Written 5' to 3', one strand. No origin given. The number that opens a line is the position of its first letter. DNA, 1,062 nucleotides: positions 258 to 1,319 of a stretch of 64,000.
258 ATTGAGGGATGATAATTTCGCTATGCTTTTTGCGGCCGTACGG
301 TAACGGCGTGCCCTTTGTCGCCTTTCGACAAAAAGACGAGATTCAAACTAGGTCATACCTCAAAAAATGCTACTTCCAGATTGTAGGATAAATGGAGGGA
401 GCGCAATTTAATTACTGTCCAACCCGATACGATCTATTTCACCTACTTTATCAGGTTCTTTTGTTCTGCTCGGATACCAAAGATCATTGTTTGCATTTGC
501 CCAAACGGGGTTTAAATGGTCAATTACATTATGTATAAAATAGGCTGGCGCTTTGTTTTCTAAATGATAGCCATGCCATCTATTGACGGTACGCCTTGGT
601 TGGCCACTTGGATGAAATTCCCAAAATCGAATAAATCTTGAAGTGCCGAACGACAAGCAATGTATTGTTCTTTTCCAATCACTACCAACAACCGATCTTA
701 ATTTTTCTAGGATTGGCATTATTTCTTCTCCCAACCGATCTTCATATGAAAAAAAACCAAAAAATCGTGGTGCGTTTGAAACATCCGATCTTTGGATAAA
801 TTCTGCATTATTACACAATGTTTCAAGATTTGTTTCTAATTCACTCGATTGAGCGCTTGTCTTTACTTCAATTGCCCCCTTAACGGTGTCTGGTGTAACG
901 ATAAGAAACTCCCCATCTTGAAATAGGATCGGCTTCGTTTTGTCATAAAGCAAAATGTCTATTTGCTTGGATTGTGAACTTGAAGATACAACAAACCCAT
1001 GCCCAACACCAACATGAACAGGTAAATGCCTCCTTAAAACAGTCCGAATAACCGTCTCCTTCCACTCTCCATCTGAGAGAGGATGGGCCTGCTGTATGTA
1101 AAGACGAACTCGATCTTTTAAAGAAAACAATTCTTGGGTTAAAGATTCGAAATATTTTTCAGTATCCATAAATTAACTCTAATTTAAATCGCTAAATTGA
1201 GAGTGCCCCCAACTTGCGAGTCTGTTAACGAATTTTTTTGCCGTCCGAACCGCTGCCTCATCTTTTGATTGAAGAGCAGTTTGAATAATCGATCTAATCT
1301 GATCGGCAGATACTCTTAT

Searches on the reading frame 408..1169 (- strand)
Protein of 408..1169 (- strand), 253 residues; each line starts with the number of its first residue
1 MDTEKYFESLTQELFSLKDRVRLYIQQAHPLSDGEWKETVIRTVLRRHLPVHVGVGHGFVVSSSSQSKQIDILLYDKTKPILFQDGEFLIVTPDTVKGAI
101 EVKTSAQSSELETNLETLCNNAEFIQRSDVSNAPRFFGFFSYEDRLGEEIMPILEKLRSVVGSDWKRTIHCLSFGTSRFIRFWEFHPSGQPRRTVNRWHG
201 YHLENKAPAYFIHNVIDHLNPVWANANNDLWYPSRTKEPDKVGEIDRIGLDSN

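Call 3: search_protein_families(library=pfam, proteins=[window:408-1169:-], max_evalue=1)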
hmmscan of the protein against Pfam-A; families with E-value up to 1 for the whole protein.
window:408-1169:- (253 aa): 1 family
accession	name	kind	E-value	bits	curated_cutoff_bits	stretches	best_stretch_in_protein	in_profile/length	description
PF20247.3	DUF6602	-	1.3e-19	70.5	27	1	26-118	6-98/104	Domain of unknown function (DUF6602)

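Call 4: search_protein_families(library=padloc, proteins=[window:408-1169:-], max_evalue=1)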
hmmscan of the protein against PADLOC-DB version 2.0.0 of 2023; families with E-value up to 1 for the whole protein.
window:408-1169:- (253 aa): 3 families
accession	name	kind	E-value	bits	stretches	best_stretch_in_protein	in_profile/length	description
PDLC01495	PD_DExK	-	8.5e-22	75.1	1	2-118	2-117/123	"CAS-I,CAS-II,CAS-III,CAS-IV,CAS-V,CAS-VI; associated"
PDLC00745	Effector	-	2.5e-12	45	1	4-112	8-116/244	Endonuclease (NucC)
PDLC01051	NucC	-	1.5e-11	42.5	1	22-129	28-134/243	NucC nuclease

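Call 9: search_protein_families(library=ncbifam, proteins=[window:408-1169:-], max_evalue=0.1)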
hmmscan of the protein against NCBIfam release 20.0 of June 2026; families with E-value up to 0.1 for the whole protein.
window:408-1169:- (253 aa): 0 families

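Call 44: list_cluster_members(proteins=[P0001, window:408-1169:-, window:5184-6236:-, P0003, P0011])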
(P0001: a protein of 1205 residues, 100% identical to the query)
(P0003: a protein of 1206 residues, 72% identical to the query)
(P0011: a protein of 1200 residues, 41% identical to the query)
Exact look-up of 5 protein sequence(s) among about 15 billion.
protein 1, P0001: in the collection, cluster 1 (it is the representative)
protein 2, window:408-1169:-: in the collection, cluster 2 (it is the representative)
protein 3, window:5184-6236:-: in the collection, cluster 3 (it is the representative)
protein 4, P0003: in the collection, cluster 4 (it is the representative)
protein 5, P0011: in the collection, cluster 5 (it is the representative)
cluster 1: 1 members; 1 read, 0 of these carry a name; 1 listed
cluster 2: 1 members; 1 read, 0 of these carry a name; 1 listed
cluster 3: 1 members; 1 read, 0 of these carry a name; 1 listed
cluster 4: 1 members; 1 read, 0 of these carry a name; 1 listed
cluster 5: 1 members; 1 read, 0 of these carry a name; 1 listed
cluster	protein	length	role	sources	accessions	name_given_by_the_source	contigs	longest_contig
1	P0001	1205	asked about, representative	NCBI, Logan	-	-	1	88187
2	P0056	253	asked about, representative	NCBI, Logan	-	-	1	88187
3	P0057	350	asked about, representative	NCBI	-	-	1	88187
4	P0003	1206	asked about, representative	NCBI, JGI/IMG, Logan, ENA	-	-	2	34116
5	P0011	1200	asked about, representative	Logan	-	-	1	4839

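Call 60: find_homologous_proteins(query=window:408-1169:-, max_evalue=0.00001)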
Query window:408-1169:- (253 aa): 167 proteins with E <= 0.00001 among 407 candidates; the best 120 are listed.
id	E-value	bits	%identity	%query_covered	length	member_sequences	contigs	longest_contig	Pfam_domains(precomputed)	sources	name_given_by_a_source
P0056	3.8e-171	585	100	100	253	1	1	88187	PF20247.4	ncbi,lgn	-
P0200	4.2e-105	369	68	98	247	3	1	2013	PF20247.4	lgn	-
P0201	4.0e-101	356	67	97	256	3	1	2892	PF20247.4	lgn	-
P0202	2.3e-100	353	64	97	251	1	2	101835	PF20247.4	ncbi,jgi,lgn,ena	-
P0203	7.1e-89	315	59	98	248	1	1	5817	PF20247.4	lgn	-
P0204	3.0e-83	297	53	97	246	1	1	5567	PF20247.4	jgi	jgi:hypothetical protein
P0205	3.2e-82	294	53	98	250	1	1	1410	PF20247.4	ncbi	-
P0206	1.7e-80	288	53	97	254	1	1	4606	PF20247.4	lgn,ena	-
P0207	1.1e-79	285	54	96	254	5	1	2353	PF20247.4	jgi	jgi:hypothetical protein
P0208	2.0e-79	284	54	97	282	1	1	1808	PF20247.4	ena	-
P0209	4.0e-79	284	52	96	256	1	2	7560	PF20247.4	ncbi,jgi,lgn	ncbi:MAG: DUF6602 domain-containing protein [Syntrophales bacterium]|jgi:hypothetical protein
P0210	4.2e-78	280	54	97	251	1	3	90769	PF20247.4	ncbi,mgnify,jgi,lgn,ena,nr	ncbi:MAG: hypothetical protein JXQ25_06135 [Deltaproteobacteria bacterium]|mgnify:CR=1 FL=1|nr:hypot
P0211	7.0e-78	279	53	96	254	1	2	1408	PF20247.4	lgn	-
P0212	2.3e-77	278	53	97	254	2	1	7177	PF20247.4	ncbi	-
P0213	2.3e-77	278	54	97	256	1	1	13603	PF20247.4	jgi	jgi:hypothetical protein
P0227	3.1e-75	271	52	97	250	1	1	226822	PF20247.4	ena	-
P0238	8.5e-73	263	51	96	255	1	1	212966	PF20247.4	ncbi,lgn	ncbi:MAG: DUF6602 domain-containing protein [Thermodesulfobacteriota bacterium]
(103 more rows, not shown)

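Call 61: find_encoding_contigs(protein=P0202, flank=6000, max_places=2)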
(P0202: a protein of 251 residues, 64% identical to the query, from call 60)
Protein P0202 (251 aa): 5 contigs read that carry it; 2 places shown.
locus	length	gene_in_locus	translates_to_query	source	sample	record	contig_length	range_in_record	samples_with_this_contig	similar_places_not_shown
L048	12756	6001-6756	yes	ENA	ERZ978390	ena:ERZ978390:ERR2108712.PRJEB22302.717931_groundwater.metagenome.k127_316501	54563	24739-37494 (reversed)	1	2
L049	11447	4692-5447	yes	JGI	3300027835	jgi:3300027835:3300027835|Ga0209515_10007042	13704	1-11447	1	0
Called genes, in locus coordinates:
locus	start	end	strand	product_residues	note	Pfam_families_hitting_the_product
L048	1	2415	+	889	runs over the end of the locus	PF02702:KdpD, PF13493:DUF4118, PF13492:GAF_3 (faint), PF00512:HisKA, PF02518:HATPase_c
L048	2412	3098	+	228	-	PF00072:Response_reg, PF00486:Trans_reg_C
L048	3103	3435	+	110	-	PF02694:UPF0060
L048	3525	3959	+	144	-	PF12651:RHH_3 (faint)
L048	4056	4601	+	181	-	-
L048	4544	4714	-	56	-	-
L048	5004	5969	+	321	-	-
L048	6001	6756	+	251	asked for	PF20247:DUF6602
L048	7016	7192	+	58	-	PF12728:HTH_17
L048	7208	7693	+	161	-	PF03852:Vsr, PF18741:MTES_1575 (faint)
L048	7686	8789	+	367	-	PF00145:DNA_methylase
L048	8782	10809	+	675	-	PF13589:HATPase_c_3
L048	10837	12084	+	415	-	PF00145:DNA_methylase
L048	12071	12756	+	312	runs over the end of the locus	-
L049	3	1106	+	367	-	?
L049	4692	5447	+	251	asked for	PF20247:DUF6602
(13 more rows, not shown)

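Call 62: find_encoding_contigs(protein=P0210, flank=6000, max_places=2)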
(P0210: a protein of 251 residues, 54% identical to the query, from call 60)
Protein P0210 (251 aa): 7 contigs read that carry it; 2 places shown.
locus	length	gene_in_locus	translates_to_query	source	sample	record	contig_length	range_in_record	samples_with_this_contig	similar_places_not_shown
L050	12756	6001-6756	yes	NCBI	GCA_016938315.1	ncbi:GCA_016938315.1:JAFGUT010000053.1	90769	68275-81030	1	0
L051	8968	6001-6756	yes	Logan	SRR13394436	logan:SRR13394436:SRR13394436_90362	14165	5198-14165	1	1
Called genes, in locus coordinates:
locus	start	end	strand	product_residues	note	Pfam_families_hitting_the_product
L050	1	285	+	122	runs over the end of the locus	PF08870:DndE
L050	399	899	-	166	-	-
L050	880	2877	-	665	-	-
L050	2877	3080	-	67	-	PF20304:Sp-CxC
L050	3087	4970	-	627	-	PF13091:PLDc_2 (faint), PF00176:SNF2-rel_dom (weak), PF00270:DEAD, PF04851:ResIII, PF18766:SWI2_SNF2 (weak), PF00271:Helicase_C (weak)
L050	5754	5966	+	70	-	-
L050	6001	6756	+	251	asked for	PF20247:DUF6602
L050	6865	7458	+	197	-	-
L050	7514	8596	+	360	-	-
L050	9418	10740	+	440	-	PF13729:TraF_2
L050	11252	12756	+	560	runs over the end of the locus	PF00501:AMP-binding, PF13193:AMP-binding_C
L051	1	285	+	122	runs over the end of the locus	PF08870:DndE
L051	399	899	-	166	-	-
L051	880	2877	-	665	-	-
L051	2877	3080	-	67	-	PF20304:Sp-CxC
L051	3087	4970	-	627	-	PF13091:PLDc_2 (faint), PF00176:SNF2-rel_dom (weak), PF00270:DEAD, PF04851:ResIII, PF18766:SWI2_SNF2 (weak), PF00271:Helicase_C (weak)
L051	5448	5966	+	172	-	-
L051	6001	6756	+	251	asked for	PF20247:DUF6602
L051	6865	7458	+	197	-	-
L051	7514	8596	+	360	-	-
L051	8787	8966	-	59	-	?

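Call 63: find_encoding_contigs(protein=P0238, flank=6000, max_places=2)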
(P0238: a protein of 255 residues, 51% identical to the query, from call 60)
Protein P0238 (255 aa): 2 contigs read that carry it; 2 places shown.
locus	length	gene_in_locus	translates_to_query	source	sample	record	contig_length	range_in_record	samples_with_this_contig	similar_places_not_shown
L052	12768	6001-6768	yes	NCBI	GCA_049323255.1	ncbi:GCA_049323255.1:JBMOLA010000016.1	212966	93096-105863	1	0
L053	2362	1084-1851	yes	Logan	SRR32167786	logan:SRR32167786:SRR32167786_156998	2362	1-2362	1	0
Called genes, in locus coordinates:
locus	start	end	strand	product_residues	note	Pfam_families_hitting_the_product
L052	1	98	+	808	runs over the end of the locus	PF17191:RecG_wedge, PF01336:tRNA_anti-codon (weak), PF00270:DEAD, PF04851:ResIII (weak), PF00271:Helicase_C, PF22590:Cas3-like_C_2 (weak), PF19833:RecG_dom3_C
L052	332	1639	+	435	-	PF03447:NAD_binding_3, PF00742:Homoserine_dh, PF01842:ACT, PF22629:ACT_AHAS_ss (faint)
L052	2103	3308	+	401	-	PF01676:Metalloenzyme, PF10143:PhosphMutase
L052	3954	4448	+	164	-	-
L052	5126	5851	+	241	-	PF01209:Ubie_methyltran, PF13489:Methyltransf_23, PF13847:Methyltransf_31, PF08241:Methyltransf_11, PF08242:Methyltransf_12, PF13649:Methyltransf_25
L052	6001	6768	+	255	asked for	PF20247:DUF6602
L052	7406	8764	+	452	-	PF05598:DUF772, PF01609:DDE_Tnp_1, PF13751:DDE_Tnp_1_6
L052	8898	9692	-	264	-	PF02463:SMC_N (weak), PF00005:ABC_tran, PF13304:AAA_21 (faint)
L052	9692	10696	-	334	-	PF01032:FecCD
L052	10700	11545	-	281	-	PF01497:Peripla_BP_2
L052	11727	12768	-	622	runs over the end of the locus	PF07715:Plug, PF00593:TonB_dep_Rec_b-barrel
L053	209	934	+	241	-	PF01209:Ubie_methyltran, PF13489:Methyltransf_23, PF13847:Methyltransf_31, PF08241:Methyltransf_11, PF08242:Methyltransf_12, PF13649:Methyltransf_25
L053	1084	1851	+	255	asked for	PF20247:DUF6602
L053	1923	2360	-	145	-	?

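Call 67: search_protein_families(library=pfam, proteins=[L048:5004-5969:+, L051:5448-5966:+, L050:6865-7458:+, L050:7514-8596:+, L048:4056-4601:+], max_evalue=1)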
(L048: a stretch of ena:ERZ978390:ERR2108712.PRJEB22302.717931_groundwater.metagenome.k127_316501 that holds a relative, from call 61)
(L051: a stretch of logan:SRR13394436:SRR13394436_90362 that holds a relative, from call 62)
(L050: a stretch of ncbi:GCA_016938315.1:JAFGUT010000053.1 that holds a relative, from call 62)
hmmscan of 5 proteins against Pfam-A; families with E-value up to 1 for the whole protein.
L048:5004-5969:+ (321 aa): 0 families

L051:5448-5966:+ (172 aa): 1 family
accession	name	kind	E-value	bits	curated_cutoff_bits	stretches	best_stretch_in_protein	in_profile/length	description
PF11645.14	PDDEXK_5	-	0.088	13.3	26.1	1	4-57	3-54/138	PD-(D/E)XK endonuclease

L050:6865-7458:+ (197 aa): 3 families
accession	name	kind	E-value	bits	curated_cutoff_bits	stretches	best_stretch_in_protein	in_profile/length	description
PF18735.6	HEPN_RiboL-PSP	-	0.00079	19.8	28.4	1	74-133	126-182/191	RiboL-PSP-HEPN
PF13643.11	DUF4145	-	0.14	12.7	23.1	1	72-128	33-86/88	Domain of unknown function (DUF4145)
PF18730.6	HEPN_Cthe2314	-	0.15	12.5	27.1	1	93-149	109-155/174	Cthe_2314-like HEPN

L050:7514-8596:+ (360 aa): 2 families
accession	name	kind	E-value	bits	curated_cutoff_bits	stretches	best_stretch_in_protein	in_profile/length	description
PF14279.12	HNH_5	-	0.0075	16.6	27.5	1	8-27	1-22/56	HNH endonuclease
PF04126.18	Cyclophil_like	-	0.15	12.3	27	1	6-35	74-101/120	Cyclophilin-like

L048:4056-4601:+ (181 aa): 2 families
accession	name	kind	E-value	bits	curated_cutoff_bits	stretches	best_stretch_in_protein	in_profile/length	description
PF01844.29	HNH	-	0.012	16.2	21.4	1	103-128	8-33/47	HNH endonuclease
PF13930.12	Endonuclea_NS_2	-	0.038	14.6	27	1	106-133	52-80/132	DNA/RNA non-specific endonuclease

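Call 68: find_encoding_contigs(protein=P0203, flank=6000, max_places=2)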
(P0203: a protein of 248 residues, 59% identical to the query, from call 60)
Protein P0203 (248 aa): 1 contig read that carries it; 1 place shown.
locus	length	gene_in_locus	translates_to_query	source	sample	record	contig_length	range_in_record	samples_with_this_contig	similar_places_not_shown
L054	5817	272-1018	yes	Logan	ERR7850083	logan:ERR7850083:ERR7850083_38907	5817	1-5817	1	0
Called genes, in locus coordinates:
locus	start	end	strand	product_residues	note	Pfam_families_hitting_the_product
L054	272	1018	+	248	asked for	PF20247:DUF6602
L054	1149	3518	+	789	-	-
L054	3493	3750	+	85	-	-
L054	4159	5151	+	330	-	-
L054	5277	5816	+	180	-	?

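Call 69: find_encoding_contigs(protein=P0227, flank=6000, max_places=2)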
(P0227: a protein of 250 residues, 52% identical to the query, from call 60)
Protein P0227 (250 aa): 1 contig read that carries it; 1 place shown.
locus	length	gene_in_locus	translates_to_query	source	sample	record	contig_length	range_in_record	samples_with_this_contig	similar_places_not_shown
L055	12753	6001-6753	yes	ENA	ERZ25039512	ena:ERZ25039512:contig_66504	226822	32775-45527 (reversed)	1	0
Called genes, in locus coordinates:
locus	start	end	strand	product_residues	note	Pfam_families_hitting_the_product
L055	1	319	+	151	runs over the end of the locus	PF02803:Thiolase_C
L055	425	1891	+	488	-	PF00378:ECH_1, PF16113:ECH_2, PF02737:3HCDH_N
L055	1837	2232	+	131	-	PF00725:3HCDH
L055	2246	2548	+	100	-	-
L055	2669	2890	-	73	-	PF10006:DUF2249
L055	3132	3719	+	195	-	PF00717:Peptidase_S24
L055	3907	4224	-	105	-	-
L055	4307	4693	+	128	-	-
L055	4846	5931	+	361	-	PF00579:tRNA-synt_1b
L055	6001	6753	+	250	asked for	PF20247:DUF6602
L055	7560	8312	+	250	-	PF03193:RsgA_GTPase, PF00005:ABC_tran (weak), PF01926:MMR_HSR1, PF04548:AIG1 (weak)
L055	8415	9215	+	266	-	PF13183:Fer4_8 (faint), PF13187:Fer4_9 (faint), PF00037:Fer4 (weak), PF12797:Fer4_2 (faint), PF12837:Fer4_6 (faint), PF13237:Fer4_10 (weak), PF12838:Fer4_7 (weak), PF13484:Fer4_16 (faint)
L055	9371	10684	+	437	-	PF00817:IMS, PF11798:IMS_HHH (weak), PF11799:IMS_C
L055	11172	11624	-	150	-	PF00571:CBS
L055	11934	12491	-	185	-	-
